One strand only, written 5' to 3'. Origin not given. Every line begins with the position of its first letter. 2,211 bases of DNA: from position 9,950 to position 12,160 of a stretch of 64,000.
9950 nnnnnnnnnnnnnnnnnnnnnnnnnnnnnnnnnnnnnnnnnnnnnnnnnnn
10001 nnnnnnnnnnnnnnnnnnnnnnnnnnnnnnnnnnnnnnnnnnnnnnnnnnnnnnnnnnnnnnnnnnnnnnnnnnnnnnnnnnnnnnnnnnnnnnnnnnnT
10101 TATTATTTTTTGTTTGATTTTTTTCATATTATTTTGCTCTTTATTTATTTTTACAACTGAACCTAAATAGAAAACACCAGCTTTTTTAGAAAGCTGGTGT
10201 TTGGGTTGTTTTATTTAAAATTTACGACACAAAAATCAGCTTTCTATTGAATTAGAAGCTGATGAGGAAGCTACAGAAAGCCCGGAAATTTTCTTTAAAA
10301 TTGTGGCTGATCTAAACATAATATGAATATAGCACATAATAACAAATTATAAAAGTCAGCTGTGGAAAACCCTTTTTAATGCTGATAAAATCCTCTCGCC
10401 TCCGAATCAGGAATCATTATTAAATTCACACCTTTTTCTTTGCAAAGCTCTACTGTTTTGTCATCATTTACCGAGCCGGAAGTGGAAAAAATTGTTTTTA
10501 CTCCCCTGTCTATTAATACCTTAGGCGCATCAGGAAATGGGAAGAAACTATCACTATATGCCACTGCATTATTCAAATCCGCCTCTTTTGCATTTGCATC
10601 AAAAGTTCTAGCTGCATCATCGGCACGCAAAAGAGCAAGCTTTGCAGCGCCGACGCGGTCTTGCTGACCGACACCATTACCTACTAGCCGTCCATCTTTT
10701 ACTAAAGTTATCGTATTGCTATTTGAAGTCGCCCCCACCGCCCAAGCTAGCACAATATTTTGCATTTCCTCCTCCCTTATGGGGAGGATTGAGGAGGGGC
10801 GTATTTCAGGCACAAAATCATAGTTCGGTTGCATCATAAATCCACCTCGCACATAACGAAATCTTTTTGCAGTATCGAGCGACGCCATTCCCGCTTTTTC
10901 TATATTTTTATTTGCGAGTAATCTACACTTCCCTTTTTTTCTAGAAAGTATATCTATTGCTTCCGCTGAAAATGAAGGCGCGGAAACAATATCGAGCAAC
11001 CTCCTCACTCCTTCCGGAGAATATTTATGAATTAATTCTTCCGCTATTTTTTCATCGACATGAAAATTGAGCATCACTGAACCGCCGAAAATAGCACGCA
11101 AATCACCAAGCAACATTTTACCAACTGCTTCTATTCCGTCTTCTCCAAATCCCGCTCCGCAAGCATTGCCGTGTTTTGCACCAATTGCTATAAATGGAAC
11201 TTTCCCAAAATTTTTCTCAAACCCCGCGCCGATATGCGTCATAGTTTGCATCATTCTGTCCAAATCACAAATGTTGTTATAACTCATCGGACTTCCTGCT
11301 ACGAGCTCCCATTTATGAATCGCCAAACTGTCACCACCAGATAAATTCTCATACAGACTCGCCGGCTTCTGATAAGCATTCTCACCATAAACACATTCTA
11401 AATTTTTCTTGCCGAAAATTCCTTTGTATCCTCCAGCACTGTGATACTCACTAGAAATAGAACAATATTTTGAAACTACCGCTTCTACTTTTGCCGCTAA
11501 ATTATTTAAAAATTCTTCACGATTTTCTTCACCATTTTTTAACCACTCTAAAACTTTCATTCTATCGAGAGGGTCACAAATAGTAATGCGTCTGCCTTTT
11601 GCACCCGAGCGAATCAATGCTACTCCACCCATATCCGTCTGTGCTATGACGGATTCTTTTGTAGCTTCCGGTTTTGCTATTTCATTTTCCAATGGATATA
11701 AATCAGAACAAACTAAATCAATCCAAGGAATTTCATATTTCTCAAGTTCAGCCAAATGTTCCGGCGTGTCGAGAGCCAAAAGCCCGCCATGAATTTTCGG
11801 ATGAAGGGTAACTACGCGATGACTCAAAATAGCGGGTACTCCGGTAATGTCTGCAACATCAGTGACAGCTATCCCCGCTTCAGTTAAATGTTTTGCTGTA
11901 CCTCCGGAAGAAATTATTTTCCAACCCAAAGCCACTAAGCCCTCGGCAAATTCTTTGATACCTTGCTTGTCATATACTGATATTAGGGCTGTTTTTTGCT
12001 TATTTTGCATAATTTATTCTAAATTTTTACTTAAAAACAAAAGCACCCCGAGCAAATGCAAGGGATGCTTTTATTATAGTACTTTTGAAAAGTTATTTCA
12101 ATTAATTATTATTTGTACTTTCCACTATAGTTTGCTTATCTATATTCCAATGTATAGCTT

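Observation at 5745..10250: Serine operon bracketed by ~80-bp direct repeats and containing an FAD-oxidase / phosphoserine-phosphatase fusion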

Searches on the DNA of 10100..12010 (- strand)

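Call 33: search_rna_families(source=window, start=10100, end=10400, threshold=evalue, max_evalue=5)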
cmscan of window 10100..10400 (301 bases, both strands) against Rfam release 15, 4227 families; matches with E-value up to 5: 27.
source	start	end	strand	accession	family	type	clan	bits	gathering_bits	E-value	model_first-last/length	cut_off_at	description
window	10180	10250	+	RF00697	mir-186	Gene; miRNA;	-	26.8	70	0.0033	1-82/82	no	mir-186 microRNA precursor family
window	10174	10265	-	RF03480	mir-1284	Gene; miRNA;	-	21.3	80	0.15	1-92/92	no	mir-1284 microRNA precursor family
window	10167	10252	+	RF01431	snoR135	Gene; snRNA; snoRNA; HACA-box;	-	20.9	45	0.042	1-143/143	no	small nucleolar RNA snoR135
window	10205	10250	-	RF03002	lysM-Prevotella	Cis-reg;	-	20.3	66.6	0.82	1-66/66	no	lysM-Prevotella RNA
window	10171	10203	-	RF03665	MIR4359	Gene; miRNA;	-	20.1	75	0.26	19-50/67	no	MIR4359 microRNA precursor family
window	10168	10267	+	RF04211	MIR5185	Gene; miRNA;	-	20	101.7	0.15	1-111/111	no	MIR5185 microRNA precursor family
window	10262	10322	+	RF02987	GA-cis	Gene; sRNA;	-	18.9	34.7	0.12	1-88/88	no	GA-cis RNA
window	10167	10299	+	RF01859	Phe_leader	Cis-reg; leader;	-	18.6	55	0.94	1-125/125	no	Phenylalanine leader peptide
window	10183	10250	+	RF03578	mir-3910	Gene; miRNA;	-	18.4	95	0.43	1-82/82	no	mir-3910 microRNA precursor family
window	10160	10207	+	RF04134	MIR7504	Gene; miRNA;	-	18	83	1.3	1-124/124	no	MIR7504 microRNA precursor family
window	10171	10203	-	RF03664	MIR6288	Gene; miRNA;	-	17.7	74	0.63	1-92/92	no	MIR6288 microRNA precursor family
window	10295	10353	+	RF01094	RF_site6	Cis-reg; frameshift_element;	-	17.6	90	3.3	1-118/118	no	Polymerase ribosomal frameshift site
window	10146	10207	+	RF02618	SSRC34_2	Gene; sRNA;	-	17.3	48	2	1-125/125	no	Streptococcus sRNA 34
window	10185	10248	+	RF03508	mir-970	Gene; miRNA;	-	17.2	53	1.1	1-74/74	no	mir-970 microRNA precursor family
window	10155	10213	+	RF01413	miR-430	Gene; miRNA;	CL00096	17.1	47.3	1.4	1-70/70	no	miR-430 microRNA precursor family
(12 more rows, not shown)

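Call 59: search_rna_families(sources=[L030, L031, L032, L034, L035, L036, L037, L038, L039, L027], threshold=gathering)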
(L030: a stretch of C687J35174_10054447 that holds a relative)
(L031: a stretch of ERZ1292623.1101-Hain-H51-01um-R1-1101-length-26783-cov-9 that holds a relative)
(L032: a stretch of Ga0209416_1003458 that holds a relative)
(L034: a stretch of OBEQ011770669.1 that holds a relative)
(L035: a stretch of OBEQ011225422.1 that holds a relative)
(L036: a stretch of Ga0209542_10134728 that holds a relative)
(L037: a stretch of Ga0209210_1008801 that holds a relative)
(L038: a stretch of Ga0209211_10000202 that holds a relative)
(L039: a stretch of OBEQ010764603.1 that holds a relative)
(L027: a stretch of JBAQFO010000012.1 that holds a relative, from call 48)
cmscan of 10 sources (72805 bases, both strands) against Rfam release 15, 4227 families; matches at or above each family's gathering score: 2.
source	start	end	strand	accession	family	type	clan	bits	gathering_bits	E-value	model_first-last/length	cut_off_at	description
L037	4450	5358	+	RF02541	LSU_rRNA_bacteria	Gene; rRNA;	CL00112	693.6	50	4.7e-225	1-864/2925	3'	Bacterial large subunit ribosomal RNA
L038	2964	3036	-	RF00005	tRNA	Gene; tRNA;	CL00001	64.3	29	1.4e-11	1-71/71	no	tRNA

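Call 85: build_rna_model(alignment_id=A4, structure=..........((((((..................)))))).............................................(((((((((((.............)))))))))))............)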
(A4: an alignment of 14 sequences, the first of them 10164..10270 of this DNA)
Model R1 built from alignment A4 (14 sequences, 132 columns); structure: as given.
model positions 115; base pairs 17; branch points 1; effective number of sequences 2.42; information 0.59 bits per position. Calibrated on 0.2 Mb of random sequence (short: E-values are rough).
structure used (alignment columns):
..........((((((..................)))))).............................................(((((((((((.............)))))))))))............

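Call 86: search_with_rna_model(model_id=R1, sources=[window, L007, L010, L011, L012, L013, L014, L015, L016, L017, L018, L019, L020, L021, L022, L023, L024, L025, L026, L027, L028, L029, L030, L031, L032, L033, L034, L035, L036, L037, L038, L039, L040, L006], max_evalue=1)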
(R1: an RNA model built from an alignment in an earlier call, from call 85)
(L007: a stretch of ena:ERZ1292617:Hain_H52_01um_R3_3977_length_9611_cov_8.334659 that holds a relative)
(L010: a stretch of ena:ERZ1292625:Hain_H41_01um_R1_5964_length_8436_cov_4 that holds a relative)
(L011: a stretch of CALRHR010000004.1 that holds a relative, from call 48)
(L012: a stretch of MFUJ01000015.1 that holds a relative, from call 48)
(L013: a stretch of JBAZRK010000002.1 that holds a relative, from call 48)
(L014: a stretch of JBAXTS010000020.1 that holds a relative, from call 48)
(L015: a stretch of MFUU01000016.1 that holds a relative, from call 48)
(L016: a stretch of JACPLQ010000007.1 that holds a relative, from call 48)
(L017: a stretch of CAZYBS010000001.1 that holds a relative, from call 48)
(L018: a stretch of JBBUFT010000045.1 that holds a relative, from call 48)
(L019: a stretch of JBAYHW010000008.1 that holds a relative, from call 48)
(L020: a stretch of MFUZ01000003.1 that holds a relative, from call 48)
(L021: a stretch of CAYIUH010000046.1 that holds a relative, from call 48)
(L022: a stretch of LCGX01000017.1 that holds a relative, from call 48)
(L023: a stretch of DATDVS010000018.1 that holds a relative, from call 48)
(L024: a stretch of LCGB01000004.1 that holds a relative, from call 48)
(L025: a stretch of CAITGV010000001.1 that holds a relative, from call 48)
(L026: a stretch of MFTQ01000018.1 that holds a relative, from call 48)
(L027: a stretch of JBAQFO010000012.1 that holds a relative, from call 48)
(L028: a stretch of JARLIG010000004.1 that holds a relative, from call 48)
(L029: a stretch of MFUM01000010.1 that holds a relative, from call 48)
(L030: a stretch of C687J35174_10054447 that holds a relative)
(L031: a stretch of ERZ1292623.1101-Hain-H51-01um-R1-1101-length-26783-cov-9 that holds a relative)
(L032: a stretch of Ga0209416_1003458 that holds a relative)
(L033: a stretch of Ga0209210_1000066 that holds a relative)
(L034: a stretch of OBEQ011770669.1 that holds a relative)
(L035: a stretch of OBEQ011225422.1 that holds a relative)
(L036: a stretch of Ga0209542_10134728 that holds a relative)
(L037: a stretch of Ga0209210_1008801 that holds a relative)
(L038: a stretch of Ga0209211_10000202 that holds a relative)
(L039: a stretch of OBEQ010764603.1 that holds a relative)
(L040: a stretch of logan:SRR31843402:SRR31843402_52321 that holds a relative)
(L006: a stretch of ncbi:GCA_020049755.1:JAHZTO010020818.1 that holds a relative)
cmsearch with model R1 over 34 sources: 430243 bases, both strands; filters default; matches with E-value up to 1: 40.
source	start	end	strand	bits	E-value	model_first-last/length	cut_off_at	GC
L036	2048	2162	-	117.7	3.7e-19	1-115/115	no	0.37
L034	181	294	+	115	1.2e-18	1-115/115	no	0.39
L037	1714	1828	+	114.5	1.5e-18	1-115/115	no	0.41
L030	2021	2135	+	113.7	2.1e-18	1-115/115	no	0.4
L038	9116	9233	+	112.9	3e-18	1-115/115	no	0.36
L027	20921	21035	+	111.9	4.7e-18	1-115/115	no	0.4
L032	2858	2966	+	108.8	1.8e-17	1-115/115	no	0.38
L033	3604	3712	+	108.8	1.8e-17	1-115/115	no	0.38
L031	3660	3774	-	107.6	2.9e-17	1-115/115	no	0.39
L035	2033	2140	-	107.2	3.5e-17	1-115/115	no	0.39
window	10164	10273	-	97.4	2.5e-15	1-115/115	no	0.31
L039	709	818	+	92.7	1.9e-14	1-115/115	no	0.35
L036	1699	1825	-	91.8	2.9e-14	1-115/115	no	0.37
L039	1574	1685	+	83.2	1.2e-12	1-115/115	no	0.38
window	5735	5831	-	61.6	1.3e-08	1-115/115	no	0.23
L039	681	816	-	42.5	5.3e-05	1-115/115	no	0.34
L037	1712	1826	-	36.4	0.00075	1-115/115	no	0.42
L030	2019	2133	-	36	0.00088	1-115/115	no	0.41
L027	20910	21033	-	33.1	0.0032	1-115/115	no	0.38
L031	3662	3798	+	32.8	0.0036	1-115/115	no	0.39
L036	2050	2187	+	30.8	0.0084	1-115/115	no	0.36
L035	2035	2169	+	30.5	0.0096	1-115/115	no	0.39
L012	551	667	-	30.4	0.01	1-115/115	no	0.4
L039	1577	1693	-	28.4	0.025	1-115/115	no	0.39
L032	2840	2964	-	27.3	0.039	1-115/115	no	0.37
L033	3586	3710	-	27.3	0.039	1-115/115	no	0.37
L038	9102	9231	-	27.2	0.042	1-115/115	no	0.35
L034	183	292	-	26.9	0.047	1-115/115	no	0.38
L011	5771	5823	-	23.8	0.18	47-107/115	no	0.28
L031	6910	7008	+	21.4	0.51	1-115/115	no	0.32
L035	1891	2001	-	21.1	0.57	1-115/115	no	0.35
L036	1701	1767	+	20.5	0.76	1-115/115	no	0.39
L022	4663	4750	-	20.1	0.88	1-115/115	no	0.34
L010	1056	1149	+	19.9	0.98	1-115/115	no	0.23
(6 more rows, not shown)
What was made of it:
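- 10164..10273 (-): Attenuator copy B, complete. Segment 0 is 10253-10263, segment 1 is 10224-10246, segment 2 is 10187-10209, the terminator hairpin is 10172-10202 and the U-run is 10165-10171. Covariance model R1 scores 97.4 bits (call 86).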

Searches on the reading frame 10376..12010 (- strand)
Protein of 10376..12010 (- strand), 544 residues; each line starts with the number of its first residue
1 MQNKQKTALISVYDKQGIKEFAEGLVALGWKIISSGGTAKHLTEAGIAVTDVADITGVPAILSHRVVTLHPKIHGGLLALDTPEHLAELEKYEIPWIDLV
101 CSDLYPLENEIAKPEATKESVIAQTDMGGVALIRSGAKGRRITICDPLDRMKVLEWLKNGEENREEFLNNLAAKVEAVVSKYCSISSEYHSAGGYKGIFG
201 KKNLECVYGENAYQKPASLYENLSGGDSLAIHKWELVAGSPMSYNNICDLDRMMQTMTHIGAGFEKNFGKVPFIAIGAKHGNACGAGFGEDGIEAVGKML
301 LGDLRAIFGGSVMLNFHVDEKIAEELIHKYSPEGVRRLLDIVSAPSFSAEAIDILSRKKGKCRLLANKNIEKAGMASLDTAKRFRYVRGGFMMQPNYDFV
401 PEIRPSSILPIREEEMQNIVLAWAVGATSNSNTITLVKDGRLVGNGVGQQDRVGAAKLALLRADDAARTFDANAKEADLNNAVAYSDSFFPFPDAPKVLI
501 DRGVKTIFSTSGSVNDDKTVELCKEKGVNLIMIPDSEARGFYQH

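Call 6: search_protein_families(library=pfam, proteins=[window:10376-12010:-], max_evalue=0.01)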
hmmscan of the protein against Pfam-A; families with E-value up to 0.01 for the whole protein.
window:10376-12010:- (544 aa): 2 families
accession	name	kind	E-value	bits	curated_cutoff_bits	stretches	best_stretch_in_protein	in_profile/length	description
PF01808.24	AICARFT_IMPCHas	-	8e-47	160.6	25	1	143-460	10-309/311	AICARFT/IMPCHase bienzyme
PF02142.27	MGS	-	3.1e-13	50.1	24.1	1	18-129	2-92/94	MGS-like domain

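Call 48: find_related_loci(query=window:10376-12010:-, collection=genome_contigs, flank=10000)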
Query window:10376-12010:- (544 aa) in genome_contigs; peptide patterns used: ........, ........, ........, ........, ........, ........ (x = any residue, [..] = any of these).
45 stretches matched a pattern; 19 encode a relative of the query (tblastn E <= 1e-3); 19 distinct loci.
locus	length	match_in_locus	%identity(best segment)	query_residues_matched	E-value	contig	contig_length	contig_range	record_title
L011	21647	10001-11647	75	6-544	0e+0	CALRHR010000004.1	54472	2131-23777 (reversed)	MAG: Candidatus Nomurabacteria bacterium isolate TrH-25oct19-200 genome assembly, contig: TrH-25oct19-C886, whole genome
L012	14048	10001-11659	74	1-544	0e+0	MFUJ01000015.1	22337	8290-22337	MAG: Candidatus Nomurabacteria bacterium RIFCSPHIGHO2_12_FULL_37_29 rifcsphigho2_12_scaffold_3183, whole genome shotgun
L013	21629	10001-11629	74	5-544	0e+0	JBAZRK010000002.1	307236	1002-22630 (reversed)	MAG: Candidatus Paceibacterota bacterium isolate SO_2017_GW1_146 NODE_274_length_307236_cov_3.133275_OW334_2017, whole g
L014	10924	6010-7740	72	4-544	0e+0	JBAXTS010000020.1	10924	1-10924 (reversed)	MAG: bacterium isolate ELA641 MAG641_20, whole genome shotgun sequence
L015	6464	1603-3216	73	4-544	0e+0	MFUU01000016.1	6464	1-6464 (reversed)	MAG: Candidatus Nomurabacteria bacterium RIFCSPLOWO2_01_FULL_39_17 rifcsplowo2_01_scaffold_44254, whole genome shotgun s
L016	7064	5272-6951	71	1-544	0e+0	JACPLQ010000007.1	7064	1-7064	MAG: Candidatus Nomurabacteria bacterium isolate NC_groundwater_525_Ag_S-0.1um_41_10 S35_SO-1_scaffold_81649, whole geno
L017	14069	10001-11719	71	1-544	0e+0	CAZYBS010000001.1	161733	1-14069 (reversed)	MAG TPA_asm: uncultured Candidatus Saccharibacteria bacterium isolate SRP178908_co1_81 genome assembly, contig: NODE_30_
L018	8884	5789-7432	72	4-544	0e+0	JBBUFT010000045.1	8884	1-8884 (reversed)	MAG: Patescibacteria group bacterium isolate H43-bin091_1 H43_bin091_1_000000000045, whole genome shotgun sequence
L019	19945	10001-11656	71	1-544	0e+0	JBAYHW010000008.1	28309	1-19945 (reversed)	MAG: Candidatus Paceibacterota bacterium isolate SO_2016_GW1_159 scaffold02972_OW334_2016, whole genome shotgun sequence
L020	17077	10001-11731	69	5-544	0e+0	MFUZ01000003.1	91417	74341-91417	MAG: Candidatus Nomurabacteria bacterium RIFCSPLOWO2_01_FULL_41_18 rifcsplowo2_01_scaffold_153, whole genome shotgun seq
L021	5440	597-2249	69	1-544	0e+0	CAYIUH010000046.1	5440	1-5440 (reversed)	MAG TPA_asm: uncultured Candidatus Saccharibacteria bacterium isolate ERP119705_co6_845 genome assembly, contig: NODE_25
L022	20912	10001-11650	69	4-544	0e+0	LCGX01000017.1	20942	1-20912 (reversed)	MAG: Candidatus Nomurabacteria bacterium GW2011_GWF2_43_8 UW07_C0017, whole genome shotgun sequence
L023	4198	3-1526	70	52-544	0e+0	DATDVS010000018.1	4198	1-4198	MAG TPA_asm: Candidatus Paceibacterota bacterium isolate SMAG_U8090 k141_2302435, whole genome shotgun sequence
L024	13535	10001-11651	70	1-544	0e+0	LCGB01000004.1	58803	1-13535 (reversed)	MAG: Candidatus Nomurabacteria bacterium GW2011_GWB1_43_19 UV85_C0004, whole genome shotgun sequence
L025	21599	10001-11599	58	5-544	0e+0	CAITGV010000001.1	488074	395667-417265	uncultured bacterium isolate Umea1p3_bin-723 genome assembly, contig: bin-723:1/5, whole genome shotgun sequence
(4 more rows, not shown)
